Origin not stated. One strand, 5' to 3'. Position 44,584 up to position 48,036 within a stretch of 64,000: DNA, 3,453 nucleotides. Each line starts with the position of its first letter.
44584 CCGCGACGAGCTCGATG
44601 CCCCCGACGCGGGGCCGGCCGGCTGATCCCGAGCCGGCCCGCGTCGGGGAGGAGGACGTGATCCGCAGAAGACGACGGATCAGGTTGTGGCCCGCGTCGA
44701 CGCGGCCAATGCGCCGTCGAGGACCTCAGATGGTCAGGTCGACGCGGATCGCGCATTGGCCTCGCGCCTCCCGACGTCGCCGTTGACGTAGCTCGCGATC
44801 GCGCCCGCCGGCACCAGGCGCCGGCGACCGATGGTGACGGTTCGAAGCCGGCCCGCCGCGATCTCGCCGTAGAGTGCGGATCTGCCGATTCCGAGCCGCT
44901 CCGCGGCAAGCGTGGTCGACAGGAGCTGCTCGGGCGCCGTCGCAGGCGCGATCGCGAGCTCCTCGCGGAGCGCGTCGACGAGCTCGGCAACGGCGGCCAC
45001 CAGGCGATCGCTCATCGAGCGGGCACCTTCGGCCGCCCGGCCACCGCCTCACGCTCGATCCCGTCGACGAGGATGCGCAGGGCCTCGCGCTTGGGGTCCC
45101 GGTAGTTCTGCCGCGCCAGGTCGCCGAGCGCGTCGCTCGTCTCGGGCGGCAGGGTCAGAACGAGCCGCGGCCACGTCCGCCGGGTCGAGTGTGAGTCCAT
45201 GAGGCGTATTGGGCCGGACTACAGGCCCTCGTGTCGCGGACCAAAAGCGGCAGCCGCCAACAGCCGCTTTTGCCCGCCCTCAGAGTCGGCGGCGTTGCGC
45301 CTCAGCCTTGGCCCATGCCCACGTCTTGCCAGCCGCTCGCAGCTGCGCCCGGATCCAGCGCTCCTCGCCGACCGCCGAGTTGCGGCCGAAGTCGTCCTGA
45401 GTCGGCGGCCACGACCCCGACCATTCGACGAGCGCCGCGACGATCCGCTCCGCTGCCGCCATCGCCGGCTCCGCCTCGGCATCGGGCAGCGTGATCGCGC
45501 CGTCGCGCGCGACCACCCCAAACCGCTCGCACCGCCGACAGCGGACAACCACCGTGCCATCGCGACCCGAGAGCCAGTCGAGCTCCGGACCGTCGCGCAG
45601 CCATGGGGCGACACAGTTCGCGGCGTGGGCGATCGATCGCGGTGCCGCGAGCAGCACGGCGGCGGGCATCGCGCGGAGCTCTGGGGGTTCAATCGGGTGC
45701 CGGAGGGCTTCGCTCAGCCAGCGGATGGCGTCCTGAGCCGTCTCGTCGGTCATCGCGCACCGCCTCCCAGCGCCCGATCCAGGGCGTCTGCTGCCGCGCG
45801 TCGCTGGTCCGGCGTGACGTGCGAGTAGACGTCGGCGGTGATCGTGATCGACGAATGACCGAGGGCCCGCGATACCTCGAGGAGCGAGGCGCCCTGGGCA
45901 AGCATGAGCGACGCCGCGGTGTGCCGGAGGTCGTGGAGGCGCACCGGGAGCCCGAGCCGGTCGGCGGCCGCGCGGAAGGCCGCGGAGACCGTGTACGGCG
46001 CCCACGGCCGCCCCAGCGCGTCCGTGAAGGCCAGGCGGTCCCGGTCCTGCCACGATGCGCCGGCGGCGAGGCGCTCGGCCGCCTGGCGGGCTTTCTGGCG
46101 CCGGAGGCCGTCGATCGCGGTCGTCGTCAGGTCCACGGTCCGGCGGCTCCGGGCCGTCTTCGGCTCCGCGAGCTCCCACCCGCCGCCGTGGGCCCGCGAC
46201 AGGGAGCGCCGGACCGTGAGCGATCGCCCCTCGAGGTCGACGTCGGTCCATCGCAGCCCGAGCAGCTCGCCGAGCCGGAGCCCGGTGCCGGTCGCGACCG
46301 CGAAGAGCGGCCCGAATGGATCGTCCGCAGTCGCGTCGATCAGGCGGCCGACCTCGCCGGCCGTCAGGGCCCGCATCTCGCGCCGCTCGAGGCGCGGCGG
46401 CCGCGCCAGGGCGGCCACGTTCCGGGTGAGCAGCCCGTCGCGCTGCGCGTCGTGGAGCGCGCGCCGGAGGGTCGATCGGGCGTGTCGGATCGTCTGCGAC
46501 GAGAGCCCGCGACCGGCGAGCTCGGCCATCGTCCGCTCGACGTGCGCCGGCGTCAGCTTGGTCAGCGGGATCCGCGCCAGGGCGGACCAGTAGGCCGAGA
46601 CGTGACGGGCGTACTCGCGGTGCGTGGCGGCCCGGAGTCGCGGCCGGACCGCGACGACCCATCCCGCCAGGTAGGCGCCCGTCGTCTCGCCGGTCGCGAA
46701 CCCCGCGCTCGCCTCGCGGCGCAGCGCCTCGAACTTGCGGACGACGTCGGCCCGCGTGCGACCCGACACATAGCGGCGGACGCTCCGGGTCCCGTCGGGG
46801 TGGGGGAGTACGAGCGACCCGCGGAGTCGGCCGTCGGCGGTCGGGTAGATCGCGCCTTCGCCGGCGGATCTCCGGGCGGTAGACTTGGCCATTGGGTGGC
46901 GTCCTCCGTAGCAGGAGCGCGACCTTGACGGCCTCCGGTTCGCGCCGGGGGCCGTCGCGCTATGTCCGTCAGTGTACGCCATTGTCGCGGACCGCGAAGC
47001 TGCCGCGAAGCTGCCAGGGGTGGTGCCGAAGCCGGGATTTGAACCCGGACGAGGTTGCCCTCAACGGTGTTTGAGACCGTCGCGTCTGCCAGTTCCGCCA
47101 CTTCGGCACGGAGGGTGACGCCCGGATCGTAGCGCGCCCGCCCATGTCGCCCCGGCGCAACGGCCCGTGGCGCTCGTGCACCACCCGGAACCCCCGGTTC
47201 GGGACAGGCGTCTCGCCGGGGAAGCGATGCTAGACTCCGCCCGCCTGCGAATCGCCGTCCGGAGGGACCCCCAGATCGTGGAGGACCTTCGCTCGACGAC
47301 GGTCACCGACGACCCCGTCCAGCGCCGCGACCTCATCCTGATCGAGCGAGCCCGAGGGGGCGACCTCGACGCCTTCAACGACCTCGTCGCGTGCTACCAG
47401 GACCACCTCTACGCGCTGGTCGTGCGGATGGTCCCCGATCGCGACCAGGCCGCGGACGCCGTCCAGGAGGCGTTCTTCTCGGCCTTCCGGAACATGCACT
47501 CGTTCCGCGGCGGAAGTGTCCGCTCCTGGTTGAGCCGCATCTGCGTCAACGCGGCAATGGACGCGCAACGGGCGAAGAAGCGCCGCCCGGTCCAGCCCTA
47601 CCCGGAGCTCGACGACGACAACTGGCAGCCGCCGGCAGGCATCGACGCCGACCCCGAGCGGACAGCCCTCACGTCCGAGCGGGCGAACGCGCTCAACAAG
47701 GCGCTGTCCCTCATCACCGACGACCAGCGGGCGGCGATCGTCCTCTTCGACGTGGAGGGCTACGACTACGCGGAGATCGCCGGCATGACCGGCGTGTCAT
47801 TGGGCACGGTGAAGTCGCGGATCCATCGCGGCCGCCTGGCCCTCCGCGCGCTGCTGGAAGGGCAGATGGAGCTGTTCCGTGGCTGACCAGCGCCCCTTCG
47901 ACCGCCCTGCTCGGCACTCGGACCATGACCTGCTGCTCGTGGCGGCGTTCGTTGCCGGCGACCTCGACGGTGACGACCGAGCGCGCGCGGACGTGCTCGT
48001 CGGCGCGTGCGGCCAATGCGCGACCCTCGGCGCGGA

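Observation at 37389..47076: Compact tRNA-Leu-integrated phage-derived island with perfect 57-bp att repeats: a candidate actinobacterial phage satellite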

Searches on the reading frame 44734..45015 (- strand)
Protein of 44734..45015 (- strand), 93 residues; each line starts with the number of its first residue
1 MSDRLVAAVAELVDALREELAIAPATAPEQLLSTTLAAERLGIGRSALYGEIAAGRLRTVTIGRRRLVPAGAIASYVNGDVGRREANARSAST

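Call 10: search_protein_families(library=pfam, proteins=[window:44734-45015:-], max_evalue=0.1)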
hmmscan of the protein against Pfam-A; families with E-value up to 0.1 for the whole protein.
window:44734-45015:- (93 aa): 2 families
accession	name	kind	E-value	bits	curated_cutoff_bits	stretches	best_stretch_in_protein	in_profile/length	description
PF12728.13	HTH_17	-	2e-06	28.4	27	1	31-78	1-48/51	Helix-turn-helix domain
PF02954.25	HTH_8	-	0.017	15.3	22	1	35-49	22-36/42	Bacterial regulatory protein, Fis family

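Call 11: search_protein_families(library=phrogs, proteins=[window:44734-45015:-], max_evalue=0.01)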
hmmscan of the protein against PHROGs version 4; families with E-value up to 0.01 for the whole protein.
window:44734-45015:- (93 aa): 1 family
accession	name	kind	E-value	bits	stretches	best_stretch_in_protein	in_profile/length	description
phrog_66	-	integration and excision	0.0018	19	1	24-90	86-153/412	excisionase and transcriptional regulator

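Call 13: search_protein_families(library=ncbifam, proteins=[window:44734-45015:-], max_evalue=0.01)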
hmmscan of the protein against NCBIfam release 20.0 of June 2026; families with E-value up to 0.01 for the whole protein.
window:44734-45015:- (93 aa): 1 family
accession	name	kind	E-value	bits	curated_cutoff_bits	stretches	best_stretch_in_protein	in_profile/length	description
TIGR01764.1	excise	domain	1.2e-06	28.7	28.8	1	32-76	2-46/49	excisionase family DNA-binding protein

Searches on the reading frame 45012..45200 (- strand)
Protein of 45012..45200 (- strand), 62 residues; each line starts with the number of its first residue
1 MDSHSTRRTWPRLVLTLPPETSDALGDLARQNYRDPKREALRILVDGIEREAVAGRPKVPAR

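Call 10: search_protein_families(library=pfam, proteins=[window:45012-45200:-], max_evalue=0.1)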
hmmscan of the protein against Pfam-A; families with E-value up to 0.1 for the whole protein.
window:45012-45200:- (62 aa): 0 families

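Call 11: search_protein_families(library=phrogs, proteins=[window:45012-45200:-], max_evalue=0.01)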
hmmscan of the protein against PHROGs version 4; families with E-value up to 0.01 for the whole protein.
window:45012-45200:- (62 aa): 0 families

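Call 13: search_protein_families(library=ncbifam, proteins=[window:45012-45200:-], max_evalue=0.01)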
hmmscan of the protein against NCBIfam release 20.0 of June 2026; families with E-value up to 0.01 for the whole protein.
window:45012-45200:- (62 aa): 0 families

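Call 72: search_protein_families(library=padloc, proteins=[window:45012-45200:-], max_evalue=0.01)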
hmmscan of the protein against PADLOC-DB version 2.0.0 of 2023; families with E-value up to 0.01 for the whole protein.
window:45012-45200:- (62 aa): 0 families

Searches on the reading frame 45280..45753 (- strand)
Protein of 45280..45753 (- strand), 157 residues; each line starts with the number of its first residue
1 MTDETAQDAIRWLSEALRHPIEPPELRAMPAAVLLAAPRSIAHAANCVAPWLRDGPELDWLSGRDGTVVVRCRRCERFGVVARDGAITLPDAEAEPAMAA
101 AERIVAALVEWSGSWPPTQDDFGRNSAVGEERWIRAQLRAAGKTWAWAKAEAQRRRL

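Call 10: search_protein_families(library=pfam, proteins=[window:45280-45753:-], max_evalue=0.1)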
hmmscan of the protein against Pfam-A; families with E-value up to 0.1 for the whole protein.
window:45280-45753:- (157 aa): 0 families

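Call 11: search_protein_families(library=phrogs, proteins=[window:45280-45753:-], max_evalue=0.01)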
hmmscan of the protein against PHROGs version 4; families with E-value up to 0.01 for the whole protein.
window:45280-45753:- (157 aa): 0 families

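Call 13: search_protein_families(library=ncbifam, proteins=[window:45280-45753:-], max_evalue=0.01)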
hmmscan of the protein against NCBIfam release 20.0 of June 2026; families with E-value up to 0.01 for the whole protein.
window:45280-45753:- (157 aa): 0 families

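Call 72: search_protein_families(library=padloc, proteins=[window:45280-45753:-], max_evalue=0.01)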
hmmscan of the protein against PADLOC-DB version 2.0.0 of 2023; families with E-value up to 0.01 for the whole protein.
window:45280-45753:- (157 aa): 0 families

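Call 85: predict_structure(protein=window:45280-45753:-)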
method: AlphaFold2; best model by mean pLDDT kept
length: 157 residues; sequences in the alignment: 1
mean_pLDDT: 49.1   pTM: 0.29
mean pLDDT of the five models: 49.1, 48.8, 48.2, 46.4, 45.2
residues with pLDDT >= 90: 2; 70-90: 20; 50-70: 22; < 50: 113
segments of 3 or more residues with pLDDT < 50: 1-11, 13-58, 60-64, 66-70, 75-117
pLDDT, mean of each block of 10 residues (from residue 1): 41 45 41 39 42 44 45 44 35 42 41 42 59 73 84 76
secondary structure, 60 per line:
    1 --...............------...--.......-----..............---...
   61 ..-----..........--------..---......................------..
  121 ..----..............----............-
elements in order: H3-17 H29-35 H41-54 E58-62 E68-72 H73-77 H91-112 H119-122 H127-140 H145-156

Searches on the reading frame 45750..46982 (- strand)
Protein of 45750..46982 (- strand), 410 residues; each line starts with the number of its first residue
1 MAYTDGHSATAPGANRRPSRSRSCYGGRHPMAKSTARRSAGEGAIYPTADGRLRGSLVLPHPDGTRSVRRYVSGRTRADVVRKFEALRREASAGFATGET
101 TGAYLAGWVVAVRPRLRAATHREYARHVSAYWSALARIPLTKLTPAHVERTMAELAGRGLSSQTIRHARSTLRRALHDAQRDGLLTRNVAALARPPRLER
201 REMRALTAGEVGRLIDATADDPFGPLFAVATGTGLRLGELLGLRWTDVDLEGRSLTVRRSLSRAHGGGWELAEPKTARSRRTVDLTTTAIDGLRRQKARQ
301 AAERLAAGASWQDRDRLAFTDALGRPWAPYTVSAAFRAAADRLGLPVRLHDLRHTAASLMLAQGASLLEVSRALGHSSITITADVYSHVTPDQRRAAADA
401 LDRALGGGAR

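Call 10: search_protein_families(library=pfam, proteins=[window:45750-46982:-], max_evalue=0.1)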
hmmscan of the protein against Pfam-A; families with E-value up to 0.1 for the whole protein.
window:45750-46982:- (410 aa): 4 families
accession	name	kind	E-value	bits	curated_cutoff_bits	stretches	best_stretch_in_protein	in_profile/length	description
PF00589.27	Phage_integrase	-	1.8e-21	77.1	27.1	1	225-391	26-170/172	Phage integrase family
PF02899.23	Phage_int_SAM_1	-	1.2e-05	25.9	22.3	1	116-175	14-75/83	Phage integrase, N-terminal SAM-like domain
PF13102.12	Phage_int_SAM_5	-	0.002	18.9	22.3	1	119-189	23-92/98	Phage integrase SAM-like domain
PF13495.12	Phage_int_SAM_4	-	0.049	14.5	27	1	116-172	14-71/85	Phage integrase, N-terminal SAM-like domain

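Call 11: search_protein_families(library=phrogs, proteins=[window:45750-46982:-], max_evalue=0.01)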
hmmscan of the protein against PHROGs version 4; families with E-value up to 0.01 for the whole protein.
window:45750-46982:- (410 aa): 10 families
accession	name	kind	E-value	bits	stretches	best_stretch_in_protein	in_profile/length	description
phrog_1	-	integration and excision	8.8e-69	234.3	1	59-408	117-454/611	integrase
phrog_216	-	integration and excision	3.4e-33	116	1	166-404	16-239/301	integrase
phrog_7685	-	integration and excision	2.9e-12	47.7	1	332-402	167-236/240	integrase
phrog_7269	-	integration and excision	5.1e-07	30.5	1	333-394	14-74/89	integrase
phrog_25190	-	integration and excision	1.1e-06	29.9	1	325-401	24-101/109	integrase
phrog_16880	-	DNA, RNA and nucleotide metabolism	5.6e-06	27.4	1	29-98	82-154/162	endonuclease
phrog_34557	-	integration and excision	0.00046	21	1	231-399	8-176/183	integrase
phrog_35951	-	unknown function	0.00071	21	1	335-392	8-65/97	-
phrog_37709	-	unknown function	0.0029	18.6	1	170-253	26-107/116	-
phrog_22184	-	unknown function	0.0051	17.4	0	204-259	182-245/254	-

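Call 13: search_protein_families(library=ncbifam, proteins=[window:45750-46982:-], max_evalue=0.01)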
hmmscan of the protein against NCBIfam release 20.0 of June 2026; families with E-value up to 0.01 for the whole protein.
window:45750-46982:- (410 aa): 8 families
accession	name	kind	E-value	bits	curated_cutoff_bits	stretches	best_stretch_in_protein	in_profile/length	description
NF040815.2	recomb_XerA_Arch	equivalog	7.1e-24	84.8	220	2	119-259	15-150/263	site-specific tyrosine recombinase/integron integrase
TIGR02224.1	recomb_XerC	equivalog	1.1e-23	84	335.15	1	115-395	12-283/295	tyrosine recombinase XerC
TIGR02225.1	recomb_XerD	equivalog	1.4e-21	77.1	329.6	1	114-393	11-278/290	site-specific tyrosine recombinase XerD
NF001399.0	PRK00283.1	subfamily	6.3e-19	68.3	279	1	116-395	22-289/300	tyrosine recombinase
TIGR02249.1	integrase_gron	subfamily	1.3e-13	51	265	2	332-402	242-313/315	integron integrase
NF003462.0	PRK05084.1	equivalog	1.7e-10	40.2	267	1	343-402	299-357/360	tyrosine recombinase XerS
NF002331.0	PRK01287.1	subfamily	5.7e-06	25.5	371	1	157-390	92-313/365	site-specific tyrosine recombinase XerC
NF011946.0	PRK15417.1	equivalog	8.4e-05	21.9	435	0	331-391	256-317/337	integron integrase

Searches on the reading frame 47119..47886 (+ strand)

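Call 12: search_protein_families(library=pfam, proteins=[window:47119-47886:+], max_evalue=0.1)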
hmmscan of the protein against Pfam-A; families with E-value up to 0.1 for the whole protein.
window:47119-47886:+ (255 aa): 7 families
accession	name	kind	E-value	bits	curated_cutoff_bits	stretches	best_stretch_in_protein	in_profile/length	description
PF08281.18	Sigma70_r4_2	-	1.5e-16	60.2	25.7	1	191-242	3-54/54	Sigma-70, region 4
PF04542.20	Sigma70_r2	-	4.2e-14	52.5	24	1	89-156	1-71/71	Sigma-70 region 2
PF04545.22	Sigma70_r4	-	1.6e-09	37.6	24.1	1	195-244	1-50/50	Sigma-70, region 4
PF07638.17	Sigma70_ECF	-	4.3e-05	23.9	21.1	1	74-240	7-177/185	ECF sigma factor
PF13384.12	HTH_23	-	0.002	18.3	24.6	1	203-237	6-40/50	Homeodomain-like domain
PF12645.13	HTH_16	-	0.006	17.1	22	1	74-109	3-38/65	Helix-turn-helix domain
PF02001.22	DUF134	-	0.056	14.4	27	1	177-251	15-88/98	Protein of unknown function DUF134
